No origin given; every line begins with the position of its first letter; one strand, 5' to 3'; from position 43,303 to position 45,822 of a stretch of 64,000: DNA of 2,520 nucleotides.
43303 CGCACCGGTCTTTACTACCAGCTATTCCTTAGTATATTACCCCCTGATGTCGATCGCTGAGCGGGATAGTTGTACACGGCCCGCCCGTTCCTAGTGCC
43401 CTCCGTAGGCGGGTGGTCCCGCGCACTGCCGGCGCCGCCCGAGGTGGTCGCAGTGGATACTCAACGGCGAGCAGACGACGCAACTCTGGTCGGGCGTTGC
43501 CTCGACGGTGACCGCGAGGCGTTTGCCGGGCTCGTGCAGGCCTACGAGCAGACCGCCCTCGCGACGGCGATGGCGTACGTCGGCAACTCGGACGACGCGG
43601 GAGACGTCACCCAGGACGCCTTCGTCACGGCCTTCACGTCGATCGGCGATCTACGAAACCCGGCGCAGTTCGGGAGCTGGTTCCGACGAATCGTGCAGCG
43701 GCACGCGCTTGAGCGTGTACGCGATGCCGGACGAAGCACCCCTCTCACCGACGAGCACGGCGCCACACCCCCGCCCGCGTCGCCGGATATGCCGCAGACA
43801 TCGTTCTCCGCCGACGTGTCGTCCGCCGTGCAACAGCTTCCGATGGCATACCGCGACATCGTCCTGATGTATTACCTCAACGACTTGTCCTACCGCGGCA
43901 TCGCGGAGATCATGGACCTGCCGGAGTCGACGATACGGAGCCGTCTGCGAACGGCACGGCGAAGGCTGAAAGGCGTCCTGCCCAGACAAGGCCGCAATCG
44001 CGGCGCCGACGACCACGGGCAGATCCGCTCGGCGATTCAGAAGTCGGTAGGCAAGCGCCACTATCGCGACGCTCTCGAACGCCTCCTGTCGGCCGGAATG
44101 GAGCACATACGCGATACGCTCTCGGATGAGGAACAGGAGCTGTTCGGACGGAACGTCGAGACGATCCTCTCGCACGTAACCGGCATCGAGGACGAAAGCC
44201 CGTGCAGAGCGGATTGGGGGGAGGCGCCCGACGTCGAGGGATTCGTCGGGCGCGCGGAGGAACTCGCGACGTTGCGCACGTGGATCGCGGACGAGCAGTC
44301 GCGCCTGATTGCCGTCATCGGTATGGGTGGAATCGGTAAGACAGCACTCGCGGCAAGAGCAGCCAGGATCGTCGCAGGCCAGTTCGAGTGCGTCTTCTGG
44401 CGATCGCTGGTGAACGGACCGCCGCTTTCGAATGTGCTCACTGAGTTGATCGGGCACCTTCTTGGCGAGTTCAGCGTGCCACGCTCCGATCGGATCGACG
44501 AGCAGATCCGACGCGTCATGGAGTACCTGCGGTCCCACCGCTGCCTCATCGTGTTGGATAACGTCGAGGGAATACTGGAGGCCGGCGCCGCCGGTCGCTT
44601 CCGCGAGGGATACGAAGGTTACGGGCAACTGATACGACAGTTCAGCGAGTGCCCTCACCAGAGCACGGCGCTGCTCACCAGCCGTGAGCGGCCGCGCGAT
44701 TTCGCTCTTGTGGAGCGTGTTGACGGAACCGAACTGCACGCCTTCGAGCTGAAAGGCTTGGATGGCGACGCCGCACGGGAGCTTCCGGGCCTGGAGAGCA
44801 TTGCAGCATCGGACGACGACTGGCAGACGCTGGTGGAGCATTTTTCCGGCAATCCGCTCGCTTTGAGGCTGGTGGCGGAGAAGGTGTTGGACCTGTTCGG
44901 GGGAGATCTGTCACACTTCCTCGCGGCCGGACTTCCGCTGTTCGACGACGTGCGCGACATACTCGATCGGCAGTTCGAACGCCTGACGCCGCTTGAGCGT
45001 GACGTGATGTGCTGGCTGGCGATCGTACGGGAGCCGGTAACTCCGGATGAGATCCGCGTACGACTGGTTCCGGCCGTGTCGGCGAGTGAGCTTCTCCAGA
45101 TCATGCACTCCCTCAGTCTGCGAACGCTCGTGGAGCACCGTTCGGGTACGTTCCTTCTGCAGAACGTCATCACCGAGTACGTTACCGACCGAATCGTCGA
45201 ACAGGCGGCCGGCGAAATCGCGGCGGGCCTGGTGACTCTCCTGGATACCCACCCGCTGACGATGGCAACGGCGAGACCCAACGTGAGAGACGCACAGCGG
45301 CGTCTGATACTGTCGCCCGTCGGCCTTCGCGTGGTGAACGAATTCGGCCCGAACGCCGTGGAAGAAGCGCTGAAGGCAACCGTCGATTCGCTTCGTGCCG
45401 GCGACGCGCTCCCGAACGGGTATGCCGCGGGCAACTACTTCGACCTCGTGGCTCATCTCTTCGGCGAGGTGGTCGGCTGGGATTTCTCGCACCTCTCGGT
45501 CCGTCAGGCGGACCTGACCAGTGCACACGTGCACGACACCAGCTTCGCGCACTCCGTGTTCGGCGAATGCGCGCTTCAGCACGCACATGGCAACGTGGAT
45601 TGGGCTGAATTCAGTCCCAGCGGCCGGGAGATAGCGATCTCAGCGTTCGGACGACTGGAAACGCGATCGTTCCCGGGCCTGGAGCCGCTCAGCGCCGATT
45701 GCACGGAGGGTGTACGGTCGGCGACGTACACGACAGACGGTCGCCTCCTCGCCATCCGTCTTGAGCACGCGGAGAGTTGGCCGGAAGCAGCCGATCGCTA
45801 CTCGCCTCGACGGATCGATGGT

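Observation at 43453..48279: One open reading frame fuses an ECF sigma factor to an NB-ARC/STAND NTPase, a WD40 array and a cyclase-homology-like domain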

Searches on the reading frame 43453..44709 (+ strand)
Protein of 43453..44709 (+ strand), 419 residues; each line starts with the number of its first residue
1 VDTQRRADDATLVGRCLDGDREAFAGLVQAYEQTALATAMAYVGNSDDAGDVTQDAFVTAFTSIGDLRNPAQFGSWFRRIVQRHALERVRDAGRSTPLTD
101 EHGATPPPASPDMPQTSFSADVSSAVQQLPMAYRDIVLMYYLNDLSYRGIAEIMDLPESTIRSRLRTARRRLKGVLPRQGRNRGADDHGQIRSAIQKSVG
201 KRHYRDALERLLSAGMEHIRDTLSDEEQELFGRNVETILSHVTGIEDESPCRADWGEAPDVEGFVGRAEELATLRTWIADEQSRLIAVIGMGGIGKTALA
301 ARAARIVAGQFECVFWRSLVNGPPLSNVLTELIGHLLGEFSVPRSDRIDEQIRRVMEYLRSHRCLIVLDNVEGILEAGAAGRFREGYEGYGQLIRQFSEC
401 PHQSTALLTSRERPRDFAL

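Call 28: find_related_loci(query=window:43453-44709:+, collection=genome_contigs, flank=10000)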
Query seq(419 aa) (419 aa) in genome_contigs; peptide patterns used: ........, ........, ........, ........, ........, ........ (x = any residue, [..] = any of these).
88 stretches matched a pattern; 3 encode a relative of the query (tblastn E <= 1e-3); 3 distinct loci.
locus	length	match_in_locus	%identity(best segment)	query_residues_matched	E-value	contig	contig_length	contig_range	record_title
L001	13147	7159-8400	70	4-418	0e+0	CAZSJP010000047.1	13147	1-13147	MAG TPA_asm: uncultured bacterium isolate SRP077602_co2_316 genome assembly, contig: NODE_7138_length_13147_cov_3.994959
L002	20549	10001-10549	29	7-181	2e-22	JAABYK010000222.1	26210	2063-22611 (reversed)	MAG: candidate division KSB1 bacterium isolate CS3-K085 K_merged_R1_(paired)_contig_148120, whole genome shotgun sequenc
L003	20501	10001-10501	19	20-185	1e-7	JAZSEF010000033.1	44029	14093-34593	MAG: Roseburia sp. isolate T1900044591_TS20190057.MAGScoT_cleanbin_000030 SGB_636_k141_1530629, whole genome shotgun seq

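Call 31: search_protein_families(library=pfam, proteins=[L001:20-1216:+, L001:1372-2367:+, L001:2364-4190:+, L001:4222-5121:+, L001:5630-6982:+, L001:12301-12903:-, L001:5473-5991:-], max_evalue=0.01)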
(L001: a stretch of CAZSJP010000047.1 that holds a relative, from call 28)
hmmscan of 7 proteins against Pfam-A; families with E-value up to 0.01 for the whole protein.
L001:20-1216:+ (398 aa): 2 families
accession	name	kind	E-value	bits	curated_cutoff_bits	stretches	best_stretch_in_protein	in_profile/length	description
PF07690.21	MFS_1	-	2.5e-21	76.4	33.4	2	9-263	19-266/347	Major Facilitator Superfamily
PF12832.13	MFS_1_like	-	0.00071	19.2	25.2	1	16-136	242-365/373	MFS_1 like family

L001:1372-2367:+ (331 aa): 20 families
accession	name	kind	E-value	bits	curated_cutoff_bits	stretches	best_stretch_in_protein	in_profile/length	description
PF13414.12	TPR_11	-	8.7e-33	112.2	26.8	4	160-199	3-42/42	TPR repeat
PF00515.34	TPR_1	-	3.7e-29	99.8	27.8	5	52-84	1-33/34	Tetratricopeptide repeat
PF07719.23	TPR_2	-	5.6e-28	95.1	27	4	185-217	1-33/34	Tetratricopeptide repeat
PF13181.12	TPR_8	-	1.5e-19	68.9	25.7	0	87-119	2-34/34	Tetratricopeptide repeat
PF13432.12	TPR_16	-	3.7e-15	56.5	32.7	4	160-216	6-62/65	Tetratricopeptide repeat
PF13431.12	TPR_17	-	7.3e-15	54.4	24.4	1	174-205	2-33/34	Tetratricopeptide repeat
PF13424.12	TPR_12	-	4.4e-14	52.9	30.1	3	185-248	3-74/77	Tetratricopeptide repeat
PF13428.12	TPR_14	-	1.9e-12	47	23.5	0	152-192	2-42/44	Tetratricopeptide repeat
PF14559.12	TPR_19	-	2.6e-12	47.3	25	2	162-220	2-60/68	Tetratricopeptide repeat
PF13371.12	TPR_9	-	2.1e-08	34.5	35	1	127-187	5-65/73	Tetratricopeptide repeat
PF13176.12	TPR_7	-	1.5e-07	31.4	27.9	0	187-210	1-24/36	Tetratricopeptide repeat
PF13374.12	TPR_10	-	3.1e-06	27.4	27.5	0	218-247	1-30/42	Tetratricopeptide repeat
PF07721.20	TPR_4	-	2e-05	25.2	27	0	185-208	1-24/26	Tetratricopeptide repeat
PF23914.1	TPR_CcmH_CycH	-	8.9e-05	22.8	42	0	78-172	42-142/158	Cytochrome c-type biogenesis protein H TPR domain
PF03704.23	BTAD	-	0.00043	21.1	22.1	1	6-114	21-124/146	Bacterial transcriptional activator domain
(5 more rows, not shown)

L001:2364-4190:+ (608 aa): 0 families

L001:4222-5121:+ (299 aa): 2 families
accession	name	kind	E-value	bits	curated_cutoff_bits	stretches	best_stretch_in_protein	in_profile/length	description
PF00149.33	Metallophos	-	2.9e-17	64.2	21.5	1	1-256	1-191/191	Calcineurin-like phosphoesterase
PF12850.12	Metallophos_2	-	1.5e-09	38.5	27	1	1-81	1-60/154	Calcineurin-like phosphoesterase superfamily domain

L001:5630-6982:+ (450 aa): 0 families

L001:12301-12903:- (200 aa): 0 families

L001:5473-5991:- (172 aa): 0 families

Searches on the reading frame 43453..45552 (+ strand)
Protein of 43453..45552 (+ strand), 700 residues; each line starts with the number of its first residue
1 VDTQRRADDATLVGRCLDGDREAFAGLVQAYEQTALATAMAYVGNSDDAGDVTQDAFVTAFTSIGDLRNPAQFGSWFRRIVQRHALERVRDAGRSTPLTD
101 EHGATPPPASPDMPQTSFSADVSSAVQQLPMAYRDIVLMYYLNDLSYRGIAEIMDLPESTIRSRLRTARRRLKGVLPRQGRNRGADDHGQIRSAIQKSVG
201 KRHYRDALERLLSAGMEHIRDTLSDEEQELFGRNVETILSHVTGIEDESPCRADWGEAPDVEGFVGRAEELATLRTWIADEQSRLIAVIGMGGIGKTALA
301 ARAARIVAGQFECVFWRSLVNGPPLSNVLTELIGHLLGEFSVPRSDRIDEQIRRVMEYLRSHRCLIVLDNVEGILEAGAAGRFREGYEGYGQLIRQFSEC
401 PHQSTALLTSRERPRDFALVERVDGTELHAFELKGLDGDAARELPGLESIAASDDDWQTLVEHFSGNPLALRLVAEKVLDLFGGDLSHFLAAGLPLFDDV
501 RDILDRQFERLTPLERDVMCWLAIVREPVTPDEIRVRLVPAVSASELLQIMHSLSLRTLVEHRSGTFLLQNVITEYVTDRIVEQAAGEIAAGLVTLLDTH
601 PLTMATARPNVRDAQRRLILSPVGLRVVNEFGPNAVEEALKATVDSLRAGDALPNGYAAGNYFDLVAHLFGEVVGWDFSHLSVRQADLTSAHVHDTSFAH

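Call 14: find_homologous_proteins(query=window:43453-45552:+, max_evalue=0.00001)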
Query seq(700 aa) (700 aa): 1214 proteins with E <= 0.00001 among 8000 candidates; the best 120 are listed.
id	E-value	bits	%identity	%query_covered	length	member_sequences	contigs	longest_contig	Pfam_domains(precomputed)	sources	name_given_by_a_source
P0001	5.6e-116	407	45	64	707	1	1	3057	PF25168.2,PF24105.2,PF24805.2,PF25048.2,PF24017.3,PF23342.2,PF23760.2,PF24817.2,PF13401.13,PF00931.29,PF13191.13,PF23393.3,PF23389.2,PF23609.2,PF20426.5,PF05729.19,PF25460.2,PF00400.39,PF23414.2,PF23410.5,PF25174.2,PF24814.2,PF23381.2,PF21029.4,PF25173.2,PF25171.2,PF12894.14,PF25175.2,PF20703.4,PF24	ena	-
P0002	2.0e-111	392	44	64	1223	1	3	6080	PF17005.12,PF25048.2,PF23342.2,PF23411.2,PF23215.1,PF02239.23,PF10584.15,PF23770.2,PF23393.3,PF23609.2,PF24797.2,PF20426.5,PF05729.19,PF25460.2,PF11715.17,PF25178.1,PF23775.2,PF25173.2,PF23383.2,PF25171.2,PF12894.14,PF20703.4,PF21031.3,PF24780.2,PF16755.12,PF23761.2,PF25172.2,PF24782.3,PF25047.1,PF2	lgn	-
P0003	2.3e-111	391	45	64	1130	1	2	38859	PF23769.2,PF23586.3,PF17005.12,PF25048.2,PF23342.2,PF23411.2,PF01381.29,PF23215.1,PF10584.15,PF13191.13,PF23770.2,PF25463.2,PF23393.3,PF23609.2,PF24797.2,PF20426.5,PF05729.19,PF25460.2,PF11715.17,PF25178.1,PF23775.2,PF25173.2,PF23383.2,PF25171.2,PF12894.14,PF20703.4,PF21031.3,PF24780.2,PF16755.12,PF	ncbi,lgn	-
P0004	6.3e-111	390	44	64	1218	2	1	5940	PF23769.2,PF23586.3,PF17005.12,PF25048.2,PF23342.2,PF23411.2,PF23215.1,PF13191.13,PF23770.2,PF23393.3,PF23609.2,PF24797.2,PF20426.5,PF05729.19,PF25460.2,PF11715.17,PF25178.1,PF23775.2,PF25173.2,PF23383.2,PF25171.2,PF12894.14,PF20703.4,PF21031.3,PF24780.2,PF23761.2,PF25172.2,PF24782.3,PF08662.18,PF25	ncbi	-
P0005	1.3e-110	389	44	65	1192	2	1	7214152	PF23769.2,PF17005.12,PF25048.2,PF23342.2,PF23411.2,PF23215.1,PF10584.15,PF13191.13,PF03498.21,PF23770.2,PF25463.2,PF23393.3,PF23609.2,PF24797.2,PF20426.5,PF05729.19,PF25460.2,PF11715.17,PF25178.1,PF23775.2,PF07433.18,PF25173.2,PF23383.2,PF25171.2,PF12894.14,PF21031.3,PF24780.2,PF16755.12,PF23761.2,P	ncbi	ncbi:WD40 domain-containing protein [Nostoc sp. UIC 10890]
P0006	2.8e-110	388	44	64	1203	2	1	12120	PF23586.3,PF17005.12,PF25048.2,PF23342.2,PF23411.2,PF23215.1,PF23770.2,PF23393.3,PF23609.2,PF24797.2,PF20426.5,PF05729.19,PF25460.2,PF11715.17,PF25178.1,PF23775.2,PF25173.2,PF23383.2,PF25171.2,PF12894.14,PF21031.3,PF24780.2,PF16755.12,PF23761.2,PF25172.2,PF24782.3,PF08662.18,PF25047.1,PF26550.2,PF23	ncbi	-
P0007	2.8e-110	388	42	65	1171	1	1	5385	PF17005.12,PF25048.2,PF23342.2,PF23411.2,PF23215.1,PF13191.13,PF23770.2,PF23393.3,PF23609.2,PF24797.2,PF20426.5,PF05729.19,PF25460.2,PF11715.17,PF25178.1,PF23775.2,PF25173.2,PF23383.2,PF25171.2,PF12894.14,PF00805.29,PF20703.4,PF21031.3,PF24780.2,PF16755.12,PF23761.2,PF25172.2,PF24782.3,PF25047.1,PF2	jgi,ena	-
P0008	3.4e-110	387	41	76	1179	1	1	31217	PF12844.14,PF23586.3,PF17005.12,PF25048.2,PF23342.2,PF23411.2,PF23215.1,PF02239.23,PF23770.2,PF23393.3,PF23609.2,PF24797.2,PF20426.5,PF05729.19,PF25460.2,PF11715.17,PF25178.1,PF23775.2,PF25173.2,PF23383.2,PF25171.2,PF12894.14,PF21031.3,PF24780.2,PF16755.12,PF23761.2,PF25172.2,PF24782.3,PF25047.1,PF2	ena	-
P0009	6.3e-110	387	38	81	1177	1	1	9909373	PF23586.3,PF17005.12,PF25048.2,PF23342.2,PF23411.2,PF02239.23,PF10584.15,PF03498.21,PF23770.2,PF25463.2,PF23393.3,PF23609.2,PF24797.2,PF20426.5,PF23388.2,PF05729.19,PF25460.2,PF11715.17,PF23749.2,PF25178.1,PF23775.2,PF25173.2,PF23383.2,PF25171.2,PF12894.14,PF20703.4,PF21031.3,PF24780.2,PF16755.12,PF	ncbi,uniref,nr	ncbi:WD-40 repeat-containing protein [Calothrix sp. NIES-2100]|uniref:WD40 domain-containing protein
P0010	6.8e-110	387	44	64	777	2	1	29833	PF23586.3,PF25048.2,PF23342.2,PF23411.2,PF10584.15,PF23393.3,PF23609.2,PF24797.2,PF20426.5,PF05729.19,PF25460.2,PF11715.17,PF25178.1,PF23775.2,PF25173.2,PF23383.2,PF25171.2,PF12894.14,PF24780.2,PF16755.12,PF23761.2,PF25172.2,PF24782.3,PF08662.18,PF25047.1,PF26550.2,PF23756.2,PF23098.2,PF25168.2,PF24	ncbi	ncbi:NB-ARC domain-containing protein, partial [Nostoc sp.]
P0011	6.8e-110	386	44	64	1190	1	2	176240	PF23769.2,PF17005.12,PF25048.2,PF23342.2,PF23411.2,PF23215.1,PF13191.13,PF03498.21,PF23770.2,PF23393.3,PF23609.2,PF24797.2,PF20426.5,PF05729.19,PF25460.2,PF11715.17,PF25178.1,PF23775.2,PF07433.18,PF25173.2,PF23383.2,PF25171.2,PF12894.14,PF21031.3,PF24780.2,PF16755.12,PF23761.2,PF25172.2,PF24782.3,PF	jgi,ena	-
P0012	8.3e-110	386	43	65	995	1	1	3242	PF23769.2,PF23586.3,PF17005.12,PF25048.2,PF23342.2,PF23411.2,PF01381.29,PF23215.1,PF10584.15,PF13191.13,PF23770.2,PF23393.3,PF23609.2,PF20426.5,PF05729.19,PF25460.2,PF11715.17,PF23749.2,PF25178.1,PF23775.2,PF25173.2,PF23383.2,PF25171.2,PF12894.14,PF24780.2,PF23761.2,PF25172.2,PF24782.3,PF08662.18,PF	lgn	-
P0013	2.2e-109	385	42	64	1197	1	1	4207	PF23769.2,PF23586.3,PF17005.12,PF25048.2,PF23342.2,PF23411.2,PF13191.13,PF23770.2,PF23393.3,PF23609.2,PF24797.2,PF20426.5,PF23388.2,PF05729.19,PF25460.2,PF11715.17,PF25178.1,PF23775.2,PF25173.2,PF23383.2,PF25171.2,PF12894.14,PF20703.4,PF21031.3,PF24780.2,PF16755.12,PF23761.2,PF25172.2,PF24782.3,PF25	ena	-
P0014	2.2e-108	382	43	64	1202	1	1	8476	PF23769.2,PF23586.3,PF17005.12,PF25048.2,PF23342.2,PF23411.2,PF23215.1,PF02239.23,PF10584.15,PF13191.13,PF23770.2,PF23393.3,PF23609.2,PF24797.2,PF20426.5,PF05729.19,PF25460.2,PF11715.17,PF23749.2,PF25178.1,PF23775.2,PF25173.2,PF23383.2,PF25171.2,PF12894.14,PF20703.4,PF21031.3,PF24780.2,PF16755.12,PF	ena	-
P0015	3.2e-108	381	42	64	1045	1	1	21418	PF23586.3,PF17005.12,PF25048.2,PF23342.2,PF23411.2,PF23215.1,PF02239.23,PF13191.13,PF03498.21,PF23770.2,PF25463.2,PF23393.3,PF23385.2,PF23609.2,PF24797.2,PF20426.5,PF05729.19,PF25460.2,PF11715.17,PF25178.1,PF23775.2,PF25173.2,PF23383.2,PF25171.2,PF12894.14,PF24780.2,PF16755.12,PF23761.2,PF25172.2,PF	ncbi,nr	ncbi:MAG: helix-turn-helix domain-containing protein [Anaerolineae bacterium]|nr:helix-turn-helix do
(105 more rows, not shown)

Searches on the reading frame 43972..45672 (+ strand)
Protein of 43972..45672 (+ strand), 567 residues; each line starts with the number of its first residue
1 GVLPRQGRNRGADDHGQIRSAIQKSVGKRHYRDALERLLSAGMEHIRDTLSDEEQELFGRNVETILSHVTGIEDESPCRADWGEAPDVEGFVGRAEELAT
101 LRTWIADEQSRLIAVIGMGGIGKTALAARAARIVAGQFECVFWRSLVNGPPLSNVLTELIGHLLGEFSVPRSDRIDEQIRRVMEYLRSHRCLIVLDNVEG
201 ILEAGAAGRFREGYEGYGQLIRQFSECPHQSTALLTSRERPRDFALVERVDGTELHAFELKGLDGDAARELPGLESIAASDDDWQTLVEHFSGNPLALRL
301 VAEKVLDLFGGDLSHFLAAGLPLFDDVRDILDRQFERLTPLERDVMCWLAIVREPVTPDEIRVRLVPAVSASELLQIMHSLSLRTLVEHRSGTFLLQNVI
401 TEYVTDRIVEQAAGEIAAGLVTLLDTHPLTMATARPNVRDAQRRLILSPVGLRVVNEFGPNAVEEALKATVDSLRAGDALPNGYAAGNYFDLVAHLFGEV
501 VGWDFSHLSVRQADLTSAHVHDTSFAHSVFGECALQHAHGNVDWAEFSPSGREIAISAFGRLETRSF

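Call 8: search_protein_families(library=pfam, proteins=[window:43972-45672:+], max_evalue=10)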
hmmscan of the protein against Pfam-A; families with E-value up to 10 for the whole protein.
seq(567 aa): 7 families
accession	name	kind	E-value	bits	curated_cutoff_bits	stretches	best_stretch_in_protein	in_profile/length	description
PF00931.28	NB-ARC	-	1.4e-10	41.3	23.5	1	107-198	15-109/248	NB-ARC domain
PF13191.12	AAA_16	-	3.9e-07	31.1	32.6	1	91-203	2-146/167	AAA ATPase domain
PF13401.12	AAA_22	-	8.3e-06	26.6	27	1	109-203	4-97/130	AAA domain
PF05729.18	NACHT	-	0.00014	22.2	26.7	1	111-269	1-157/167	NACHT domain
PF01637.24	ATPase_2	-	0.0003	21.1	33.2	1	91-134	1-44/225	ATPase domain predominantly from Archaea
PF20703.3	nSTAND1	-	0.0021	18.2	27.1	1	87-205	12-131/379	Novel STAND NTPase 1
PF00004.35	AAA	-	0.043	14.7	21.2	1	115-226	3-94/131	ATPase family associated with various cellular activities (AAA)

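Call 94: search_solved_structures(query=window:44212-45582:+, max_evalue=0.001)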
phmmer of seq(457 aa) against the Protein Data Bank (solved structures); distinct sequences matched with E-value up to 0.001: 5.
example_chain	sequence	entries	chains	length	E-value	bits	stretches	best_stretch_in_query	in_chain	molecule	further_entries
9fyc_A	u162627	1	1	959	3.4e-06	29.3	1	4-118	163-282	CC-NBS-LRR resistance protein MLA13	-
7xc2_C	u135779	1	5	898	3.9e-05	25.8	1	30-118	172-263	CNL9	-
7xe0_A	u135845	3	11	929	4.1e-05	25.7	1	30-118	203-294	Sr35 | CNL9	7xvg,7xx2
6j5t_G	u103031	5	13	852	5e-05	25.4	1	19-118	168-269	Disease resistance RPP13-like protein 4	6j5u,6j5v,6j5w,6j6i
6mfv_A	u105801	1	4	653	6.6e-05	25.1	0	1-50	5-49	tetratricopeptide repeat sensor PH0952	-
